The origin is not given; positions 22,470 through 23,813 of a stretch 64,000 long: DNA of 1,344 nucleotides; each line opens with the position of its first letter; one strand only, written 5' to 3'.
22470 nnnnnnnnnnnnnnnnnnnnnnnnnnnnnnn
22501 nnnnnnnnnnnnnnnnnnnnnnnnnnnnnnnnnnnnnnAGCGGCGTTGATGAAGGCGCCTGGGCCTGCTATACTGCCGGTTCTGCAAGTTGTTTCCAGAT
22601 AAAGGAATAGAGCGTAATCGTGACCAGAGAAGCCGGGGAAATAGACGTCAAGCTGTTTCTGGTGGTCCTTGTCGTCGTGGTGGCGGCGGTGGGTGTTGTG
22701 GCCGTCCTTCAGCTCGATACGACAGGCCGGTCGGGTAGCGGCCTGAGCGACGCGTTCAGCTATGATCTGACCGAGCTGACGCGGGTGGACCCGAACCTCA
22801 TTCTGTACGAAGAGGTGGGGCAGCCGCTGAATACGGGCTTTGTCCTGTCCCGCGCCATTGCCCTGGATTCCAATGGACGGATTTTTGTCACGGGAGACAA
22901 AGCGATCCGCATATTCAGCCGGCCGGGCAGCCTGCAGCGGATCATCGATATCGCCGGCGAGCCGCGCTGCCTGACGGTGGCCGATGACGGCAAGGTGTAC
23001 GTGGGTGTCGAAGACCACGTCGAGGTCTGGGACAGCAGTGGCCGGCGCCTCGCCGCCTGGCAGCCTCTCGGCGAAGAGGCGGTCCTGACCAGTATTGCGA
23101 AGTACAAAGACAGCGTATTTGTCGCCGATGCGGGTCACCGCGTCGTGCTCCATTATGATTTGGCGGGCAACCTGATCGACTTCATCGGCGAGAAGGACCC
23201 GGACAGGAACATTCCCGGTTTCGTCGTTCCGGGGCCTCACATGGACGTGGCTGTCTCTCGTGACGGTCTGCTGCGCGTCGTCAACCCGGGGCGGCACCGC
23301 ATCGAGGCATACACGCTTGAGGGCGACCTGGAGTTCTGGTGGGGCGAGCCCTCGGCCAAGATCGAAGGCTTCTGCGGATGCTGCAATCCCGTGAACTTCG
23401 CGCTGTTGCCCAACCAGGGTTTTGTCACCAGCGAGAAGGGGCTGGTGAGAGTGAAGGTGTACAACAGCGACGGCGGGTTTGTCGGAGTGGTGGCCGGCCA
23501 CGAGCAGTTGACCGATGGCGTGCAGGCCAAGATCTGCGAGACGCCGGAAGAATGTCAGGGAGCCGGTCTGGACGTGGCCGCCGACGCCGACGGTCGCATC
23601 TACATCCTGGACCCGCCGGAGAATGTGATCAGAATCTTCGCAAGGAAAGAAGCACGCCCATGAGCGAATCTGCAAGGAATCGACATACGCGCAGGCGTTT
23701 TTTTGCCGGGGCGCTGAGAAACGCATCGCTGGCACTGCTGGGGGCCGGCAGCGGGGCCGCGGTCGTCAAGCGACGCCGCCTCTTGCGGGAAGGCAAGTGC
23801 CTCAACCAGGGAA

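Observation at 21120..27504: NapG/NapH-like quinol-dehydrogenase module embedded among membrane-anchored beta-propellers, with no recognisable terminal reductase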

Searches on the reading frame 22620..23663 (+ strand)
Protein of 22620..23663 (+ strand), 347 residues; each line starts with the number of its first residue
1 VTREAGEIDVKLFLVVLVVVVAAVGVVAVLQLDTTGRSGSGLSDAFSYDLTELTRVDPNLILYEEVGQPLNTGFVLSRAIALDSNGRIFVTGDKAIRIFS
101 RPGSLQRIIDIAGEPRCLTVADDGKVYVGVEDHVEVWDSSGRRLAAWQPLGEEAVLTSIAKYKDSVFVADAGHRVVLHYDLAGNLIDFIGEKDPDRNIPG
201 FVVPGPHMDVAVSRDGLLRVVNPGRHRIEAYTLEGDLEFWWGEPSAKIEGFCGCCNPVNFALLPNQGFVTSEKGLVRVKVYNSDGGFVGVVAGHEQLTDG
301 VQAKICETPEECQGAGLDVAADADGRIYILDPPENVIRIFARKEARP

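Call 3: search_protein_families(library=pfam, proteins=[window:22620-23663:+], max_evalue=0.01)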
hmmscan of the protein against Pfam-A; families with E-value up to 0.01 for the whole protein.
window:22620-23663:+ (347 aa): 3 families
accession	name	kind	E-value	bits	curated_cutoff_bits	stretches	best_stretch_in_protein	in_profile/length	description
PF01436.27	NHL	-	2.1e-05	24.7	20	0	318-331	6-19/28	NHL repeat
PF06739.17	SBBP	-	0.0033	17.8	20.5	0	78-93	16-31/38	Beta-propeller repeat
PF07494.17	Reg_prop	-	0.0086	16.6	20.4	0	73-92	5-22/24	Two component regulator propeller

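Call 4: search_protein_families(library=ncbifam, proteins=[window:22620-23663:+], max_evalue=0.01)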
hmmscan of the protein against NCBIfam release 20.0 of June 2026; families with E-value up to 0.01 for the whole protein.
window:22620-23663:+ (347 aa): 1 family
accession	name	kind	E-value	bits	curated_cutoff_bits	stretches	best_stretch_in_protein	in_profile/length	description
NF047780.1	LIC12708_fam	subfamily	0.0065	15.4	150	0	213-247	64-98/391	LIC_12708 family protein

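Call 8: find_homologous_proteins(query=window:22620-23663:+, max_evalue=0.00001)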
Query window:22620-23663:+ (347 aa): 3123 proteins with E <= 0.00001 among 8000 candidates; the best 120 are listed.
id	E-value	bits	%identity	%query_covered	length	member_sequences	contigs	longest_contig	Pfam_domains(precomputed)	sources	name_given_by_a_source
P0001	6.1e-230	780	99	100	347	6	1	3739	PF01436.28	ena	-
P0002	1.0e-210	717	93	91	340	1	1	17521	-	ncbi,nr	ncbi:MAG: hypothetical protein JW741_30275 [Sedimentisphaerales bacterium]|nr:hypothetical protein [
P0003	1.5e-206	703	90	100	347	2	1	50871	-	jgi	-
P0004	1.9e-206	703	90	100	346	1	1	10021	-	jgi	-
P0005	1.0e-200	684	86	100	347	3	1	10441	-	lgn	-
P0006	8.3e-184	628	79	99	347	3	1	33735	-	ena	-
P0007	2.6e-177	607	76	99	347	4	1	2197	-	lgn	-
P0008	1.2e-162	559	73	99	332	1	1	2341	PF01436.28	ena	-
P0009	4.5e-159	547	68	99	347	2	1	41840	-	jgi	-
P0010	1.8e-158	545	68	100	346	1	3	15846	-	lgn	-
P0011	6.0e-158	543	66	100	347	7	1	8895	-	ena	-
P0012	1.3e-157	542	66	99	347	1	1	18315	PF01436.28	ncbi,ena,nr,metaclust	ncbi:MAG: hypothetical protein A2Y77_05000 [Planctomycetes bacterium RBG_13_62_9]|nr:MAG: hypothetic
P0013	1.4e-157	542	68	100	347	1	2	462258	-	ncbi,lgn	-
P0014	1.7e-157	542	69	99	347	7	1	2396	PF01436.28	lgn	-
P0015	1.8e-157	542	67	100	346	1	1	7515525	-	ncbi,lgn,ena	-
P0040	5.3e-153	527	66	100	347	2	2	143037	-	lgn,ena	-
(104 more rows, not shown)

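Call 10: find_related_loci(query=A1, collection=genome_contigs, flank=10000)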
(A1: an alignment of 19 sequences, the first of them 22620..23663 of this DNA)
Query A1 (347 aa) in genome_contigs; peptide patterns used: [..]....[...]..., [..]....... (x = any residue, [..] = any of these).
599 stretches matched a pattern (row limit reached: there are more); 569 encode a relative of the query (tblastn E <= 1e-3); the best 80 are kept; 80 distinct loci.
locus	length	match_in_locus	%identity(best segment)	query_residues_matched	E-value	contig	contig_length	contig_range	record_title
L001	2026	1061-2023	71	24-344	7e-165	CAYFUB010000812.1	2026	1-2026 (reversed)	MAG TPA_asm: uncultured Pirellulales bacterium isolate ERP108616_co1_197 genome assembly, contig: k119_1350405, whole ge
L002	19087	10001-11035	66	1-345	2e-150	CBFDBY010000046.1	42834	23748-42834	MAG TPA_asm: uncultured Phycisphaerae bacterium isolate SRR6194934_binner12_Refined_67 genome assembly, contig: ERZ78139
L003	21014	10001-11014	64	8-345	3e-149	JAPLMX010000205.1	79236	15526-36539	MAG: Phycisphaerae bacterium isolate LacPavin_0920_SED4_MAG_61_20 LacPavin_0920_SED4_scaffold_56943, whole genome shotgu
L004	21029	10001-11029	62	3-345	1e-145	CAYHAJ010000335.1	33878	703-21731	MAG TPA_asm: uncultured Pirellulales bacterium isolate ERP119294_co2_505 genome assembly, contig: k141_209571, whole gen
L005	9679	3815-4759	64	31-345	5e-143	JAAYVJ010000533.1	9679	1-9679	MAG: Planctomycetota bacterium isolate AS27yjCOA_53 85348_AS27, whole genome shotgun sequence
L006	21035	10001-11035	61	1-345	1e-142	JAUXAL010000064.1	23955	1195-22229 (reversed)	MAG: Phycisphaerae bacterium isolate CSMAG_2761 CSMAG_2761_k141_225063_length_23955_cov_52.9607, whole genome shotgun se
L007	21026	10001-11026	61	1-342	5e-142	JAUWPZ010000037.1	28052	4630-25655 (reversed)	MAG: Sedimentisphaerales bacterium isolate CSMAG_2489 CSMAG_2489_k141_948952_length_28052_cov_14.2089, whole genome shot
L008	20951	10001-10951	65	29-345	1e-141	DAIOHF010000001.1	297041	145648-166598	MAG TPA_asm: Sedimentisphaerales bacterium isolate CTOTU29512 NODE_7_length_297041_cov_13.181110, whole genome shotgun s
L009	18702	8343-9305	64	25-345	2e-141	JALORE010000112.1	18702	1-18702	MAG: Planctomycetota bacterium isolate Prado173 scaffold_3538, whole genome shotgun sequence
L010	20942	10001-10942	65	31-344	4e-141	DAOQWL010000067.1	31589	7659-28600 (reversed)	MAG TPA_asm: Sedimentisphaerales bacterium isolate AMR_MDS_1063 NODE_1686_length_31589_cov_12.743039, whole genome shotg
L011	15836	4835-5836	60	9-342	6e-141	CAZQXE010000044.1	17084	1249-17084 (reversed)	MAG TPA_asm: uncultured Pirellulales bacterium isolate binchicken_co116_398 genome assembly, contig: NODE_3316_length_17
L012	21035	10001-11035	60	1-345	1e-139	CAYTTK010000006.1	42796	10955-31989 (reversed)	MAG TPA_asm: uncultured Pirellulales bacterium isolate SRP068000_co1_555 genome assembly, contig: NODE_816_length_42796_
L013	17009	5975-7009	58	1-345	9e-136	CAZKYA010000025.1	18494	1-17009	MAG TPA_asm: uncultured Pirellulales bacterium isolate binchicken_co33_469 genome assembly, contig: NODE_3223_length_184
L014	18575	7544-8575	61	6-345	3e-134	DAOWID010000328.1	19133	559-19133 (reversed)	MAG TPA_asm: Planctomycetota bacterium isolate CSMAG_2034 CSMAG_2034_k141_2818745_length_19133_cov_18.4185, whole genome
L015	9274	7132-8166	66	1-345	1e-155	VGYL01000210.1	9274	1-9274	MAG: Planctomycetota bacterium isolate K_DeepCast_250m_m1_352 K_DeepCast_250m_m1_352_Ga0194125_10016305, whole genome sh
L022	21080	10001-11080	53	1-344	4e-129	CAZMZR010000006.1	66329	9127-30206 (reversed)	MAG TPA_asm: uncultured Pirellulales bacterium isolate binchicken_co34_522 genome assembly, contig: NODE_485_length_6632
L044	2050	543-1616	55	1-344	1e-132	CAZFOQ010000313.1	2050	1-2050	MAG TPA_asm: uncultured Pirellulales bacterium isolate SRP068000_co1_345 genome assembly, contig: NODE_168819_length_205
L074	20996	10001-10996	53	28-344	3e-115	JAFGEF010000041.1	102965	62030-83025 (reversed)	MAG: Sedimentisphaerales bacterium isolate Zod_Metabat.1213 k87_3693086, whole genome shotgun sequence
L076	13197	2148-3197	50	1-341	9e-115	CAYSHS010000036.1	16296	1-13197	MAG TPA_asm: uncultured Pirellulales bacterium isolate binchicken_co129_178 genome assembly, contig: NODE_10539_length_1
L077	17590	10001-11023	52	1-343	6e-114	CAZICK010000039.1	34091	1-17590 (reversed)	MAG TPA_asm: uncultured Pirellulales bacterium isolate binchicken_co234_319 genome assembly, contig: NODE_485_length_340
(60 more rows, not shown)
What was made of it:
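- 22620..23663 (+): NHL six-bladed propeller, membrane-anchored, with an invariant F-x-G-C-C-N-P vicinal cysteine pair (C254/C255). Candidate catalytic subunit. At least 569 hits in species-representative genomes (call 10).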

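Call 21: predict_structure(alignment_id=A1)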
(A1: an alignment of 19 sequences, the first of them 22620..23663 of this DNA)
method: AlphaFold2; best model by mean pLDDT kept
length: 347 residues; sequences in the alignment: 19
mean_pLDDT: 80.6   pTM: 0.79
mean pLDDT of the five models: 80.6, 77.8, 75.6, 75.6, 74.0
residues with pLDDT >= 90: 148; 70-90: 111; 50-70: 58; < 50: 30
segments of 3 or more residues with pLDDT < 50: 1-7, 32-43, 196-198, 247-252
pLDDT, mean of each block of 10 residues (from residue 1): 46 78 68 42 54 72 91 94 95 96 94 94 95 94 95 93 95 92 92 54 77 90 83 89 56 68 88 80 83 78 61 76 94 92 68
secondary structure, 60 per line:
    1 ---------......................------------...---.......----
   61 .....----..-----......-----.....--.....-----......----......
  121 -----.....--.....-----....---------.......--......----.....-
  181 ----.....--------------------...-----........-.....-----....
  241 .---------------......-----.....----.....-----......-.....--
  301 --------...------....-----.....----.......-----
elements in order: H10-31 H50-56 E61-65 E77-82 E88-92 E95-99 E105-110 E115-120 E126-130 E133-137 E143-146 E156-162 E165-170 E175-179 E185-189 E210-212 E218-222 E227-231 E237-241 E257-262 E268-272 E277-281 E287-292 H294-298 E318-321 E327-331 E336-342
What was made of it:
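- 22620..23663 (+): The motif lies just before the first strand of its repeat (residues 257-262) (call 21).
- It sits immediately before the first strand of its repeat (residues 257-262) in the AF2 model (call 21). The Cys-Cys loop is poorly modelled: pLDDT is below 50 at residues 247-252 (call 21).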

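Call 23: search_protein_representatives(protein=window:22620-23663:+)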
Query: 347 residues. Proteins with E-value up to 0.001 (for the whole library): 3421; up to 1e-10: 1592; up to 1e-30: 930. The best 150 are listed.
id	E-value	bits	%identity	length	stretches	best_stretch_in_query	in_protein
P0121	3.0e-109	381.6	71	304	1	118-344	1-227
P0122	9.3e-106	370.1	49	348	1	12-341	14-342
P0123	4.1e-100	351.5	46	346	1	13-343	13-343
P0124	4.5e-100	351.4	62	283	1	6-257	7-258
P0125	6.8e-93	327.8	48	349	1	19-342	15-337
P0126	1.5e-91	323.3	50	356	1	13-344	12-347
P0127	1.2e-90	320.3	46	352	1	21-347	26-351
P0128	2.5e-90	319.3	47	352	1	13-344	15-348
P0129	9.1e-89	314.2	45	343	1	11-345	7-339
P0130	9.8e-89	314.1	45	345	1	14-344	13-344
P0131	1.5e-88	313.5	66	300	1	119-318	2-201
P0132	6.4e-87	308.1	49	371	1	8-343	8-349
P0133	2.1e-86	306.5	50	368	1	18-342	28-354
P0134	3.2e-86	305.8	49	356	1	41-341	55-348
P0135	3.2e-86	305.8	47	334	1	6-344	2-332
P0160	1.8e-76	273.8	39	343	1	1-343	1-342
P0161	5.5e-76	272.2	39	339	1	14-343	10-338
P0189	1.7e-70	254.1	39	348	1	10-341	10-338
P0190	1.9e-70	254.0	40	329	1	9-343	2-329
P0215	1.1e-67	244.8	39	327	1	16-345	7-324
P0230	1.6e-66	241.1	38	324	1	11-302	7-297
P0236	2.3e-66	240.5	39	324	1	14-343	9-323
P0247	6.7e-66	239.0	44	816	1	19-345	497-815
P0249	9.3e-66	238.5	39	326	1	16-343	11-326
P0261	7.2e-65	235.6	38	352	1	13-343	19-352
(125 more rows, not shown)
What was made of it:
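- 22620..23663 (+): 930 representatives at E<=1e-30 (call 23).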

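Call 25: fold_search(model_id=the predicted structure, library=pdb)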
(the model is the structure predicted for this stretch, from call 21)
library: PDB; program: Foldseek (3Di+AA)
matches with E <= 10: 1869; with E <= 0.001: 1388
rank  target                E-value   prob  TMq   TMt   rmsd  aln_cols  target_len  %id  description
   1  7qrv_D                2.2e-17  1.00  0.61  0.75   6.3       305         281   17  Crystal structure of NHL domain of TRIM2 (full C-terminal) (released 2022-05-04)
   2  6d69                  4.6e-17  1.00  0.65  0.77   3.7       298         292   16  Crystal Structure of the NHL Repeat Region of D. melanogaster Thin (released 2019-04-24)
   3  7b96_A                7.4e-17  1.00  0.60  0.74   6.4       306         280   16  NHL domain of human TRIM2 (released 2022-01-12)
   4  6xg7                  8.3e-17  1.00  0.65  0.77   3.8       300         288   17  1.3 A Resolution Structure of the of the NHL Repeat Region of D. melanogaster Thin (released 2020-12-16)
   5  7qrv_B                1.2e-16  1.00  0.61  0.76   6.2       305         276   17  Crystal structure of NHL domain of TRIM2 (full C-terminal) (released 2022-05-04)
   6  7b2r_A                1.7e-16  1.00  0.63  0.78   5.1       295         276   16  Crystal structure of NHL domain of TRIM2 (released 2021-01-13)
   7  7qrv_A                5.1e-16  1.00  0.61  0.76   6.3       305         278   17  Crystal structure of NHL domain of TRIM2 (full C-terminal) (released 2022-05-04)
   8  7qrw                  6.0e-16  1.00  0.63  0.78   4.9       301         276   17  Crystal structure of NHL domain of TRIM3 (released 2022-05-04)
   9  7b2r_B                1.5e-15  1.00  0.61  0.77   6.0       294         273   16  Crystal structure of NHL domain of TRIM2 (released 2021-01-13)
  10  4zlr_B                2.8e-14  1.00  0.61  0.75   4.9       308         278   14  Structure of the Brat-NHL domain bound to consensus RNA motif (released 2015-11-11)
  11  1q7f_B                6.7e-14  1.00  0.63  0.76   4.7       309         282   15  Brain Tumor NHL domain (released 2003-10-21)
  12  4zlr_A                9.2e-14  1.00  0.62  0.76   4.9       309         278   14  Structure of the Brat-NHL domain bound to consensus RNA motif (released 2015-11-11)
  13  8j72_A                1.3e-13  1.00  0.61  0.76   5.3       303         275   16  Crystal structure of mammalian Trim71 in complex with lncRNA Trincr1 (released 2024-03-06)
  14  6fpt_B                1.6e-13  1.00  0.61  0.55   5.9       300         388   16  Crystal structure of Danio rerio Lin41 filamin-NHL domains (released 2018-05-09)
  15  8j72_B                1.8e-13  1.00  0.59  0.73   4.3       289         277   15  Crystal structure of mammalian Trim71 in complex with lncRNA Trincr1 (released 2024-03-06)
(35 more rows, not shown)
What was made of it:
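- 22620..23663 (+): AF2 pLDDT 80.6 with NHL-domain Foldseek hits (calls 21, 25).
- On NHL-repeat beta-propeller: AF2 pLDDT is 80.6, and Foldseek matches TRIM2/Thin/Brat NHL domains at E=1e-17 with TM-score normalised to target of 0.75-0.78 (calls 21, 25).
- Checked: The fold is confirmed by AF2 and Foldseek (calls 21, 25).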

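Call 32: search_protein_families(library=pfam, proteins=[L074:4560-6800:+, L074:6855-8075:+, L074:8111-9832:+, L074:11057-12097:+, L074:12167-13585:+, L074:13720-14358:+, L076:3585-4502:+, L076:4558-5370:+, L076:5532-6890:+, L076:136-993:+], max_evalue=0.001)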
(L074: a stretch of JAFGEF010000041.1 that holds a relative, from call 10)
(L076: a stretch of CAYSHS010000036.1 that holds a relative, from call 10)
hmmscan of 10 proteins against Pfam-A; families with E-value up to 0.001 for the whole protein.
L074:4560-6800:+ (746 aa): 6 families
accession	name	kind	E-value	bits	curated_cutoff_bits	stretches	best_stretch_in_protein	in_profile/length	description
PF00676.26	E1_dh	-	6.2e-68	229.4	22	1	40-352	6-299/300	Dehydrogenase E1 component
PF02779.29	Transket_pyr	-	7.3e-44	149.9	27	1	419-592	3-172/174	Transketolase, pyrimidine binding domain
PF02780.25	Transketolase_C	-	8.1e-30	103.7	25.9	1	608-738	1-124/124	Transketolase, C-terminal domain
PF13292.11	DXP_synthase_N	-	1.3e-05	25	21.2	1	155-213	118-176/274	1-deoxy-D-xylulose-5-phosphate synthase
PF02775.26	TPP_enzyme_C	-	2.4e-05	24.6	21.9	1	135-276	15-150/151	Thiamine pyrophosphate enzyme, C-terminal TPP binding domain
PF00456.26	Transketolase_N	-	0.00015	21.3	22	1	168-279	142-243/334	Transketolase, thiamine diphosphate binding domain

L074:6855-8075:+ (406 aa): 5 families
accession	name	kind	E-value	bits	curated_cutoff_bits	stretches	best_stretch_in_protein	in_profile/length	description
PF00198.28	2-oxoacid_dh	-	5.5e-72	242.4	23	1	183-400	6-228/232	2-oxoacid dehydrogenases acyltransferase (catalytic domain)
PF00364.28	Biotin_lipoyl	-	1.7e-21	76.2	22.1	1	3-76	1-73/73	Biotin-requiring enzyme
PF02817.22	E3_binding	-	7.4e-15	55.3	23.7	1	126-160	2-36/36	e3 binding domain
PF13533.13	Biotin_lipoyl_2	-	1.6e-05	25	29.8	1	17-39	9-31/32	Biotin-lipoyl like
PF13375.12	RnfC_N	-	9.6e-05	22.8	25.6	0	17-59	39-80/101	RnfC Barrel sandwich hybrid domain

L074:8111-9832:+ (573 aa): 3 families
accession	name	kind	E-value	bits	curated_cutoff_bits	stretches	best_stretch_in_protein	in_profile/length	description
PF07881.17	Fucose_iso_N1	-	1.9e-32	112.9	28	1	21-189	2-168/169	L-fucose isomerase, first N-terminal domain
PF07882.17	Fucose_iso_N2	-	1e-16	61.5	22.3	1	196-352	6-179/180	L-fucose isomerase, second N-terminal domain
PF02952.23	Fucose_iso_C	-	2.6e-06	27.6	29.3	1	399-518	3-120/143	L-fucose isomerase, C-terminal domain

L074:11057-12097:+ (346 aa): 1 family
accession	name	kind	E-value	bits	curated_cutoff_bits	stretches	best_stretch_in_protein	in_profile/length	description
PF07632.16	Sde182_NH-like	-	1.1e-71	241.9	26.8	1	56-307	8-268/268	Cellulose-binding Sde182, nucleoside hydrolase-like domain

L074:12167-13585:+ (472 aa): 2 families
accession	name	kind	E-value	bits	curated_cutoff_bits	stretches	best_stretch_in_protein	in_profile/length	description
PF07632.16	Sde182_NH-like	-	8.1e-75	252.3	26.8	1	30-310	1-268/268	Cellulose-binding Sde182, nucleoside hydrolase-like domain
PF21027.3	Sde0182_C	-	2.4e-26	92.6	27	1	388-466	2-82/83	Cellulose-binding protein Sde0182, C-terminal domain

L074:13720-14358:+ (212 aa): 5 families
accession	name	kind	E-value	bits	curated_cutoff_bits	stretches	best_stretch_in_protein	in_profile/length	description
PF12837.12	Fer4_6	-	9.2e-08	32.1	25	1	146-161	4-19/24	4Fe-4S binding domain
PF12838.12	Fer4_7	-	1.1e-06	29.4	27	1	127-163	12-50/52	4Fe-4S dicluster domain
PF00037.32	Fer4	-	4.4e-06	26.7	21.1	2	145-161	2-18/24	4Fe-4S binding domain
PF14697.11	Fer4_21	-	2.1e-05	25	35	1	146-193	3-54/59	4Fe-4S dicluster domain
PF12797.12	Fer4_2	-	0.00057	20.1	24.5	0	146-162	5-21/22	4Fe-4S binding domain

L076:3585-4502:+ (305 aa): 0 families

L076:4558-5370:+ (270 aa): 0 families

L076:5532-6890:+ (452 aa): 0 families

L076:136-993:+ (285 aa): 0 families

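Call 33: list_cluster_members(proteins=[P0160, P0161, P0189, P0190, P0215, P0230, P0236, P0247, P0249, P0261])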
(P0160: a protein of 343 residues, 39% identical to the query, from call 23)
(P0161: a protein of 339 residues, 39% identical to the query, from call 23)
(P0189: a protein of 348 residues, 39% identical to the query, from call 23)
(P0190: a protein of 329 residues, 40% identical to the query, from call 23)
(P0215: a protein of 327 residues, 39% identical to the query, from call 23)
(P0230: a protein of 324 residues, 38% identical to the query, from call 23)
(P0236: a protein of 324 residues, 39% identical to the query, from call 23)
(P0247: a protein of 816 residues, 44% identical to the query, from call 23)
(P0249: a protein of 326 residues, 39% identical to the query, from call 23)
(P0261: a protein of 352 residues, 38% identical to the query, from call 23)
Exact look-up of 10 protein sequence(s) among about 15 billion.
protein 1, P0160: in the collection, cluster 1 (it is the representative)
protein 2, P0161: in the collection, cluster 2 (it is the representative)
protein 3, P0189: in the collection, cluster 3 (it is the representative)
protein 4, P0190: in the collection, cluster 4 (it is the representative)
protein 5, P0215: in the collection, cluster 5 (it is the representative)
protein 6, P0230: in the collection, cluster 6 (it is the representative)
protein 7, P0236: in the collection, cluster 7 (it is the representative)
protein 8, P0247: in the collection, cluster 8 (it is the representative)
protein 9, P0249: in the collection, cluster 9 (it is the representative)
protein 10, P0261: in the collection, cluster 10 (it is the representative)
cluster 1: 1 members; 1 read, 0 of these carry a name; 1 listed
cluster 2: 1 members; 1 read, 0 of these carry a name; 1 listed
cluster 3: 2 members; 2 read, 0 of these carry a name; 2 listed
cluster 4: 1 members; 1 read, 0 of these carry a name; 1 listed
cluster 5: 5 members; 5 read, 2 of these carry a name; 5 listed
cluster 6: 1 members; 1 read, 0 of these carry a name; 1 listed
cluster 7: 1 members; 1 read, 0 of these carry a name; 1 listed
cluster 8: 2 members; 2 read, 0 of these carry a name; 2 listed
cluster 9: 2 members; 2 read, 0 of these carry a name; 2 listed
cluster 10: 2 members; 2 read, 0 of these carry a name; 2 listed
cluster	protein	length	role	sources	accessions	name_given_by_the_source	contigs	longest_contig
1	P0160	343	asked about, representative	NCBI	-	-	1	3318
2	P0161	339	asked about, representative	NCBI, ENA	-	-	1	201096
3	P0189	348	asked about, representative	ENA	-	-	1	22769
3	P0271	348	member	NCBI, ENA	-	-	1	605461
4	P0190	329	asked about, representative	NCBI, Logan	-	-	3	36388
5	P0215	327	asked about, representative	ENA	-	-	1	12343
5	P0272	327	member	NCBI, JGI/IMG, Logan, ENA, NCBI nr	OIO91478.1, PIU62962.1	MAG: hypothetical protein AUJ92_16515 [Armatimonadetes bacterium CG2_30_59_28]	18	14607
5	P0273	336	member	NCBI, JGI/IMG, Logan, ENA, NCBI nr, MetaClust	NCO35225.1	MAG: hypothetical protein GW893_15375 [Armatimonadetes bacterium] | hypothetical protein [Armatimonadota bacterium] | \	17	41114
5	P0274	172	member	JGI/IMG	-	-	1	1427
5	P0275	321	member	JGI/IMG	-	-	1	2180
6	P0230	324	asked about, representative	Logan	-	-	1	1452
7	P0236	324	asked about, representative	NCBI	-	-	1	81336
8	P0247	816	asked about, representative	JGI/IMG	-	-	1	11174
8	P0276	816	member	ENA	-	-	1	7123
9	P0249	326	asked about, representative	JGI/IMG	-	-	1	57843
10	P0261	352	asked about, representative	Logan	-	-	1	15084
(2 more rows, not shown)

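Call 35: find_homologous_proteins(query=A2, max_evalue=1e-10)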
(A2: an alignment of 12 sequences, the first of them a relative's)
Query A2 (12 sequences) (327 aa, profile of the alignment): 1319 proteins with E <= 1e-10 among 8000 candidates; the best 120 are listed.
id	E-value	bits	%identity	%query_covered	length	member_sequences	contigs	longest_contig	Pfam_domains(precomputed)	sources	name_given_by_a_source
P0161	5.9e-131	455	33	96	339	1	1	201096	-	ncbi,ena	-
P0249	3.1e-130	452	37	97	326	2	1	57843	PF01436.28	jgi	-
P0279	8.8e-130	451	42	88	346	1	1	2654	PF01436.28,PF06739.18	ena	-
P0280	1.7e-129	450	39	90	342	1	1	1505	PF01436.28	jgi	jgi:hypothetical protein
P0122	3.3e-129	449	40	97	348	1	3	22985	PF01436.28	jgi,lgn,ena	-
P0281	5.9e-129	448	42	92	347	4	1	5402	PF01436.28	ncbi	-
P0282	1.0e-128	447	39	96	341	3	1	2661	PF01436.28,PF08450.19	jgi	-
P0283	4.4e-128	445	43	88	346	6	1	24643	PF01436.28,PF06739.18,PF08450.19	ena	-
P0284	4.8e-128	445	44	91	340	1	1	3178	PF01436.28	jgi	-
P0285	7.9e-128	444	43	89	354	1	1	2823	PF01436.28,PF06739.18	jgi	jgi:hypothetical protein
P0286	1.2e-127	444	41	92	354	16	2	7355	PF01436.28,PF06739.18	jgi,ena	-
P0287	2.5e-127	443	41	91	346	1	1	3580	-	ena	-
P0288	1.9e-126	440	39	91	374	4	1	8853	-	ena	-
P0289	2.2e-126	440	41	97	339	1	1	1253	PF01436.28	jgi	jgi:hypothetical protein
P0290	2.3e-126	440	43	88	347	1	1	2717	PF01436.28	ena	-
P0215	4.9e-123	429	100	100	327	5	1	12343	PF01436.28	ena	-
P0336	6.0e-121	422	44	87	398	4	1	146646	-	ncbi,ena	-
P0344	8.0e-120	418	39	93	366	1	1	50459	PF01436.28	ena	-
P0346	8.4e-120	418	39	93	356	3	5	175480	PF01436.28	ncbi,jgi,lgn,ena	ncbi:MAG: hypothetical protein WCB27_07860 [Thermoguttaceae bacterium]|jgi:hypothetical protein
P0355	1.9e-118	414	39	97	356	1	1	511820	PF01436.28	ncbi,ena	-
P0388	1.7e-116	407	38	91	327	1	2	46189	-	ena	-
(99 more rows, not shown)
